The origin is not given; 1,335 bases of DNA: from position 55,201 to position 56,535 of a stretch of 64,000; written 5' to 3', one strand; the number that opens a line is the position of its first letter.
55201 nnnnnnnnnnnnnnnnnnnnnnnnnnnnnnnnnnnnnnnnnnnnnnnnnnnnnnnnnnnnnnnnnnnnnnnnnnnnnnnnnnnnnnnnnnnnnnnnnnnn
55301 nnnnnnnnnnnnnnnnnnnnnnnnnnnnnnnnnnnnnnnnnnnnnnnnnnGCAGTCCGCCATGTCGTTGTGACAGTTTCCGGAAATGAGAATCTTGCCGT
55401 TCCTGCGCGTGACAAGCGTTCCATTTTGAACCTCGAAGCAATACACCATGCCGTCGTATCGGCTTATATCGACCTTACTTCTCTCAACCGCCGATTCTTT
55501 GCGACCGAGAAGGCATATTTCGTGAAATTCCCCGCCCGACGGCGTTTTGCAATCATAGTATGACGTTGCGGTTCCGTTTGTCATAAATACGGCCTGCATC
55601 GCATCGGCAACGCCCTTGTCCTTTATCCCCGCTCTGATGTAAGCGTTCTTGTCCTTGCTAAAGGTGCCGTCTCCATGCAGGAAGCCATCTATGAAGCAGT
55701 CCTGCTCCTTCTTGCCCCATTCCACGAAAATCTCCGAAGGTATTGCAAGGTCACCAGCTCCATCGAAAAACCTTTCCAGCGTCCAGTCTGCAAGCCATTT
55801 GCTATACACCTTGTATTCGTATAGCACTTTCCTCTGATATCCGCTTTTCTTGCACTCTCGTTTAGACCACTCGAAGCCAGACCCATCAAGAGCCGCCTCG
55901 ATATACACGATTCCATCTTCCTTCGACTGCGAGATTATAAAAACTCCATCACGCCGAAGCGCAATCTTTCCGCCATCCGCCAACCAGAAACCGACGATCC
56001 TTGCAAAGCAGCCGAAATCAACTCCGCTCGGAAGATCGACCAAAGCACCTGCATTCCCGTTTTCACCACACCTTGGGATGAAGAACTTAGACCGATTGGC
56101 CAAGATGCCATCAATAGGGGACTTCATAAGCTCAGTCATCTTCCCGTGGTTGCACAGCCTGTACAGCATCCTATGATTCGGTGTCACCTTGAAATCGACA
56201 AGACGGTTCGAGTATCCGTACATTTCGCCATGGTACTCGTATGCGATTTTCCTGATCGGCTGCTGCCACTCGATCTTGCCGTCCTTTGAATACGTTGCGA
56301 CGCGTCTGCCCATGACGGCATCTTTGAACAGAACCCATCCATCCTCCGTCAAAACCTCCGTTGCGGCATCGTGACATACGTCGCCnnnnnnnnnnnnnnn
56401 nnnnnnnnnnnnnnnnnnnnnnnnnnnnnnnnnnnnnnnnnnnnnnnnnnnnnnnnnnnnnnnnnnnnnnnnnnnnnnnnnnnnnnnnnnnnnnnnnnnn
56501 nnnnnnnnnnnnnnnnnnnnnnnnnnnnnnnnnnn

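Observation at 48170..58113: Inteins in both portal and large terminase: four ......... inteins plus one HNH gene in a single 64 kb window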

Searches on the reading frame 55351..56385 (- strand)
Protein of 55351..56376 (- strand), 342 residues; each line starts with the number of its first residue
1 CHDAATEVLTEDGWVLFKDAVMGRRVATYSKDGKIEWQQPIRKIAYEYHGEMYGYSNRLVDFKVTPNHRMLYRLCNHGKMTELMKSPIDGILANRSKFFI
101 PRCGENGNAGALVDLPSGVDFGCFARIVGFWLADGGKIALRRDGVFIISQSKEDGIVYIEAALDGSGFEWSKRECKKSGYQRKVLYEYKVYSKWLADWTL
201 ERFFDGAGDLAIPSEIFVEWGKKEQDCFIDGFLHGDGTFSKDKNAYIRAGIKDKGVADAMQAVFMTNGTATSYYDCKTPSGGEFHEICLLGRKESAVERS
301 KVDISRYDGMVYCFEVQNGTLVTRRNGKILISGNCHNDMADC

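Call 30: find_homologous_proteins(query=window:55351-56376:-, max_evalue=0.001)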
Query seq(342 aa) (342 aa): 62 proteins with E <= 0.001 among 1772 candidates.
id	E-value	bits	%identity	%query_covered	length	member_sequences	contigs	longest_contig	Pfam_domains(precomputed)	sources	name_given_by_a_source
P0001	3.2e-122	426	99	54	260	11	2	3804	-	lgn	-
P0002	1.4e-24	105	29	98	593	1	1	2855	PF00112.30,PF14528.12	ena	-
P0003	1.4e-20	92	29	98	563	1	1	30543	PF14528.12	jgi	jgi:hypothetical protein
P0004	5.2e-19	87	27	99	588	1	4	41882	-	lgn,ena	-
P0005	1.2e-18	86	29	98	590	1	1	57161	PF00112.30,PF14528.12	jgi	jgi:hypothetical protein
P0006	2.3e-18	85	28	98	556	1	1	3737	-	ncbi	ncbi:MAG: hypothetical protein ABIX12_06275, partial [Rubrivivax sp.]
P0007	3.3e-18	84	31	98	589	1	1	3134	-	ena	-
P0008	3.8e-18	84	25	100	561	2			PF00112.30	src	-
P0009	6.7e-18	83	29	98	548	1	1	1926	PF14528.12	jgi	jgi:hypothetical protein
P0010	9.8e-18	83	29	98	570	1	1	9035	-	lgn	-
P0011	1.0e-17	83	28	99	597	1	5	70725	-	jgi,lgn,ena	-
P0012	1.5e-17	82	29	100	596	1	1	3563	-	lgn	-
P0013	1.7e-17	82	25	98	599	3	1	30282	PF00112.30,PF14528.12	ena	-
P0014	2.8e-17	81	29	98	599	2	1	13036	-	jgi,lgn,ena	-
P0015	4.5e-17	80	26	98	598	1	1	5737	-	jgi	-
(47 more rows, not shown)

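Call 59: search_dna_similar(query=window:55375-56376:-, collection=phages, mode=protein, max_rows=30, max_evalue=0.001)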
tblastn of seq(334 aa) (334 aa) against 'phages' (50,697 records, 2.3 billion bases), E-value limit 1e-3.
Records with a match: 274; places in all: 279; records where one place covers at least 80% of the query: 249.
Best place of each record, by identity: <60% 274.
By first word of the organism name: Mycobacterium 207; Escherichia 12; Staphylococcus 10; Pseudomonas 9; Salmonella 6; Prevotella 6; Enterocloster 3; Tenacibaculum 3; Corynebacterium 2; Shigella 2; and 11 more.
By host as written in the record: Mycobacterium smegmatis mc2 155 156; Mycobacterium smegmatis mc#155 30; - 12; Pseudomonas syringae pv. porri LMG 28495 8; Escherichia coli 7; Mycobacterium sp. 7; Prevotella sp. 6; Mycobacterium smegmatis mc2155 5; and 30 more.
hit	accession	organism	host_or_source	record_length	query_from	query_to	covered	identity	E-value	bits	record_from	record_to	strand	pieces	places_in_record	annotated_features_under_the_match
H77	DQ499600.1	Corynebacterium phage P1201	-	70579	1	334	100%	27.1%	3e-23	106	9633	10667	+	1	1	putative thymidylate synthase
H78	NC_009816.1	Corynebacterium phage P1201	Corynebacterium glutamicum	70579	1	334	100%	27.1%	3e-23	106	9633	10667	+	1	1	thymidylate synthase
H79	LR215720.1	Staphylococcus phage Stab23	-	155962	1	334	100%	26.8%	5e-17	88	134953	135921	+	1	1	g198: Nicotinamide phosphoribosyltransferase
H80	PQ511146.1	Escherichia phage NHEP1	Escherichia coli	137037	1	334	100%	26.6%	8e-15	81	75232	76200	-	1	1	DNA polymerase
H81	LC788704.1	Staphylococcus phage phiSNIID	sewage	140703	1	334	100%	26.5%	6e-17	88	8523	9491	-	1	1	nicotinamide phosphoribosyl transferase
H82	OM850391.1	Staphylococcus phage O1-102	Staphylococcus aureus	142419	1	334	100%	26.5%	8e-17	87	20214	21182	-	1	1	record has no annotation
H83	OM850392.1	Staphylococcus phage B2-102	Staphylococcus aureus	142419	1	334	100%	26.5%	8e-17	87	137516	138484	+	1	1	record has no annotation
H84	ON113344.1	Staphylococcus phage T2-102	Staphylococcus aureus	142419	1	334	100%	26.5%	8e-17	87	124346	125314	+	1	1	record has no annotation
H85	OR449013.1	Escherichia phage Mangalyan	Escherichia fergusonii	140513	1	334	100%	26.1%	2e-14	80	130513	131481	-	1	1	DNA-directed DNA polymerase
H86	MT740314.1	Escherichia phage JEP1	Escherichia coli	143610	1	334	100%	26.1%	4e-14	79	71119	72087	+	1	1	DNA polymerase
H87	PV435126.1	Escherichia phage EPFV3-03/2025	Escherichia coli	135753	1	334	100%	26.1%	4e-14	79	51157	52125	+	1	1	hypothetical protein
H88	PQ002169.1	Salmonella phage vB_Sen_SG_WM_RUS_R2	Salmonella enterica subsp. enterica ...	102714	1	334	100%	26.1%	1e-16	87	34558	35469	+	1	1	NrdA-like aerobic NDP reductase large subunit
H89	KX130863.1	Shigella phage SHSML-45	Shigella sonnei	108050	1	334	100%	26.1%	1e-16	87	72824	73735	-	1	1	ribonucleotide reductase of class Ia (aerobic) alpha subunit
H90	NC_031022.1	Shigella phage SHSML-45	Shigella sonnei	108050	1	334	100%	26.1%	1e-16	87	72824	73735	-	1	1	ribonucleoside-diphosphate reductase large subunit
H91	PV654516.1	Salmonella phage vB_SLGBLB0002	Salmonella enterica subsp. enterica ...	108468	1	334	100%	26.1%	1e-16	87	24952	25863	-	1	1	hypothetical protein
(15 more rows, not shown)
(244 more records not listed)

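Call 60: get_annotated_region(hit=H78, flank=60)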
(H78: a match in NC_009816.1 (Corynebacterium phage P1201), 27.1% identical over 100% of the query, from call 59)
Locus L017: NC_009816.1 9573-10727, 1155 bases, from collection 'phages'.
description: Corynebacterium phage P1201, complete genome.
organism: Corynebacterium phage P1201 (NCBI taxid 384848)
taxonomy: Viruses; Duplodnaviria; Heunggongvirae; Uroviricota; Caudoviricetes; Zierdtviridae; Toshachvirinae; Chunghsingvirus; Corynebacterium virus P1201
host: Corynebacterium glutamicum; source: -; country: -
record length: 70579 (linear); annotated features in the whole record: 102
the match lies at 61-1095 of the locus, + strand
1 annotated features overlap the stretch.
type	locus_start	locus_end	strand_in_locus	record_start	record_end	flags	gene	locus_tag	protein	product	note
CDS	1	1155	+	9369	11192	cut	-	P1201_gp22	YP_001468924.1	thymidylate synthase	putative 67.9 kDa protein; gp22; contains hypothetical intein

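Call 61: get_annotated_region(hit=H79, flank=60)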
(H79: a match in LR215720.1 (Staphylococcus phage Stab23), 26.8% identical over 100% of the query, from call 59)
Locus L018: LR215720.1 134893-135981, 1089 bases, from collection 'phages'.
description: Staphylococcus phage Stab23 genome assembly, chromosome: I.
organism: Staphylococcus phage Stab23 (NCBI taxid 2490451)
taxonomy: Viruses; Duplodnaviria; Heunggongvirae; Uroviricota; Caudoviricetes; Herelleviridae; Twortvirinae
host: -; source: -; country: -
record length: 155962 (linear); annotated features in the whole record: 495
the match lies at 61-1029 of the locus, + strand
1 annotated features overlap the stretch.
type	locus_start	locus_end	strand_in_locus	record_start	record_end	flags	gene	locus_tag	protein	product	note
CDS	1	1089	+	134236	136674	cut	g198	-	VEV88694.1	Nicotinamide phosphoribosyltransferase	putative conserved domains PRTase_typeII superfamily (cl25387), Hint (Hedgehog/Intein) domain N-terminal region ...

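Call 62: get_annotated_region(hit=H90, flank=60)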
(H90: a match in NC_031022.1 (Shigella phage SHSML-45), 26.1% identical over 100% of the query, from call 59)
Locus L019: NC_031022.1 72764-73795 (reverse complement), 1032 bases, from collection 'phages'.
description: Shigella phage SHSML-45, complete genome.
organism: Shigella phage SHSML-45 (NCBI taxid 1863010)
taxonomy: Viruses; Duplodnaviria; Heunggongvirae; Uroviricota; Caudoviricetes; Demerecviridae; Markadamsvirinae; Tequintavirus; Tequintavirus SHSML45
host: Shigella sonnei; source: wastewater; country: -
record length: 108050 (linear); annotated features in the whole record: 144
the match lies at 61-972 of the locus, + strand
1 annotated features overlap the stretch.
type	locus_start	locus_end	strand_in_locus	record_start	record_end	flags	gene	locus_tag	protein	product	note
CDS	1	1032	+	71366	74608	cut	-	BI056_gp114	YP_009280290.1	ribonucleoside-diphosphate reductase large subunit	ribonucleotide reduction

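Call 68: search_solved_structures(query=window:55375-56376:-, max_evalue=1)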
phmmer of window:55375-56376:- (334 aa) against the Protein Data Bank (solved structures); distinct sequences matched with E-value up to 1: 2.
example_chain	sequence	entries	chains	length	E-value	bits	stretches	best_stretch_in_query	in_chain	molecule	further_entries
3nl7_B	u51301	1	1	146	0.11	14.9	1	197-237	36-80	Hemoglobin subunit beta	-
1y4r_B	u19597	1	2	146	0.76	12.1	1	197-237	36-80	Hemoglobin beta chain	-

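Call 72: predict_structure(alignment_id=A5)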
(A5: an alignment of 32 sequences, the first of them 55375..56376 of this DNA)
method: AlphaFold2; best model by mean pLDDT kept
length: 334 residues; sequences in the alignment: 32
mean_pLDDT: 83.5   pTM: 0.86
mean pLDDT of the five models: 83.5, 82.8, 82.2, 81.5, 80.9
residues with pLDDT >= 90: 160; 70-90: 108; 50-70: 48; < 50: 18
segments of 3 or more residues with pLDDT < 50: 100-113
pLDDT, mean of each block of 10 residues (from residue 1): 97 96 95 91 97 92 93 64 73 53 45 63 93 77 77 92 92 77 84 86 82 91 92 78 63 90 92 87 87 66 96 96 95 86
secondary structure, 60 per line:
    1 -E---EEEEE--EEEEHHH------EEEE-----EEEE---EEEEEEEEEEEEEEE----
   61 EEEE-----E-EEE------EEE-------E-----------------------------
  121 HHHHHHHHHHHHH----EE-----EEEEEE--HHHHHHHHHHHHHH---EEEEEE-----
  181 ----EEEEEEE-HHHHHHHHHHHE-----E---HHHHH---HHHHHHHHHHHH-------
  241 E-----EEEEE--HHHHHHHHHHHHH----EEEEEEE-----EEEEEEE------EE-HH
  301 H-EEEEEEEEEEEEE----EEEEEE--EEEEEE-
elements in order: E6-10 E13-16 E26-29 E35-38 E42-56 E61-64 E72-74 E81-83 H121-133 E145-150 H153-166 E170-175 E185-191 H193-203 H214-218 H222-233 E247-251 H254-266 E271-277 E283-289 E303-315 E320-325 E328-333

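Call 73: find_encoding_contigs(protein=P0001, flank=3000, max_places=4)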
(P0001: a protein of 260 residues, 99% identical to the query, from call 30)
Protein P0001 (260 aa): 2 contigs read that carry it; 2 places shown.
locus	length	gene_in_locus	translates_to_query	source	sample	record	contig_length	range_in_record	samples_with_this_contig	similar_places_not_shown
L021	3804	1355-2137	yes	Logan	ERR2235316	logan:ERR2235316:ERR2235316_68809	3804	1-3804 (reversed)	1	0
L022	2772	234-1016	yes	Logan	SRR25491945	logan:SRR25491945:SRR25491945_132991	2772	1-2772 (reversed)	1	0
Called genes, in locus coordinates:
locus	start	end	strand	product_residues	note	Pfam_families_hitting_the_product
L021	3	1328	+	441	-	?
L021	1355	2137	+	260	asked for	-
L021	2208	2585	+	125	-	-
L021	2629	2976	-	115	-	PF02643:DUF192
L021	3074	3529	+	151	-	PF12708:Pect-lyase_RHGA_epim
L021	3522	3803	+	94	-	?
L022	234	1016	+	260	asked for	-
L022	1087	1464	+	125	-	-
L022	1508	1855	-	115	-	PF02643:DUF192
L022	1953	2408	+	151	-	PF12708:Pect-lyase_RHGA_epim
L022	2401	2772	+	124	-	?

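Call 78: fold_search(model_id=the predicted structure, library=pdb)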
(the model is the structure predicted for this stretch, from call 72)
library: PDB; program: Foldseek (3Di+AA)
matches with E <= 10: 532; with E <= 0.001: 40
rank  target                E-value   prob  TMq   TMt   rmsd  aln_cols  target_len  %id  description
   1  7qsu                  9.6e-15  1.00  0.62  0.58   6.0       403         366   15  Crystal structure of homing endonuclease-associated TliVMA intein (C1A, d333-339) (released 2022-03-30)
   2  1vde_A                3.0e-14  1.00  0.58  0.47  11.2       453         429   11  PI-SCEI, A HOMING ENDONUCLEASE WITH PROTEIN SPLICING ACTIVITY (released 1998-04-08)
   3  7qss                  4.2e-13  1.00  0.62  0.50   6.8       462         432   13  Crystal structure of homing endonuclease-associated TliVMA intein (C1A) (released 2022-03-30)
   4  1ef0_A                5.2e-13  1.00  0.58  0.47  12.2       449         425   11  CRYSTAL STRUCTURE OF PI-SCEI MINIPRECURSOR (released 2000-06-07)
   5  1vde_B                8.7e-12  1.00  0.57  0.46  10.2       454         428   12  PI-SCEI, A HOMING ENDONUCLEASE WITH PROTEIN SPLICING ACTIVITY (released 1998-04-08)
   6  1jva_A                1.4e-11  1.00  0.58  0.47  10.8       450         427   12  CRYSTAL STRUCTURE OF THE VMA1-DERIVED ENDONUCLEASE BEARING THE N AND C EXTEIN PROPEPTIDES (released 2002-08-29)
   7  1lws_A                3.8e-11  1.00  0.56  0.46  11.9       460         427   12  Crystal structure of the intein homing endonuclease PI-SceI bound to its recognition sequence (released 2002-09-27)
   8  1jva_B                1.5e-10  1.00  0.56  0.45  10.7       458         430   11  CRYSTAL STRUCTURE OF THE VMA1-DERIVED ENDONUCLEASE BEARING THE N AND C EXTEIN PROPEPTIDES (released 2002-08-29)
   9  1um2_A                1.8e-10  1.00  0.57  0.48  11.8       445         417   11  Crystal Structure of the Vma1-Derived Endonuclease with the Ligated Extein Segment (released 2004-09-22)
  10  2cw7                  1.5e-09  1.00  0.55  0.37   9.8       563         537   10  Crystal structure of intein homing endonuclease II (released 2006-04-18)
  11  1ef0_B                5.6e-09  1.00  0.53  0.46  10.5       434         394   11  CRYSTAL STRUCTURE OF PI-SCEI MINIPRECURSOR (released 2000-06-07)
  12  1lwt_A                6.7e-09  1.00  0.58  0.46  10.8       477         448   12  Crystal structure of the intein homing endonuclease PI-SceI bound to its substrate DNA (Ca2+ free) (released 2002-09-27)
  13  1um2_B                8.4e-09  1.00  0.58  0.48  10.8       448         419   12  Crystal Structure of the Vma1-Derived Endonuclease with the Ligated Extein Segment (released 2004-09-22)
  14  1dfa                  8.8e-09  1.00  0.52  0.44  15.5       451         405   12  CRYSTAL STRUCTURE OF PI-SCEI IN C2 SPACE GROUP (released 1999-12-08)
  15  1dq3                  2.9e-08  1.00  0.56  0.44   8.4       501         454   10  CRYSTAL STRUCTURE OF AN ARCHAEAL INTEIN-ENCODED HOMING ENDONUCLEASE PI-PFUI (released 2000-07-05)
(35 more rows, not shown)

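Call 98: search_protein_families(library=ncbifam, proteins=[window:55366-56385:-], max_evalue=0.1)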
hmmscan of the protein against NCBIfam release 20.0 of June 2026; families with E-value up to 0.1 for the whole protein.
window:55366-56385:- (340 aa): 1 family
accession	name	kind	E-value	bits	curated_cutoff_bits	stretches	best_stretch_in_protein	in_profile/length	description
TIGR01445.1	intein_Nterm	domain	0.041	14.9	24.5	0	6-74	3-82/83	intein N-terminal splicing region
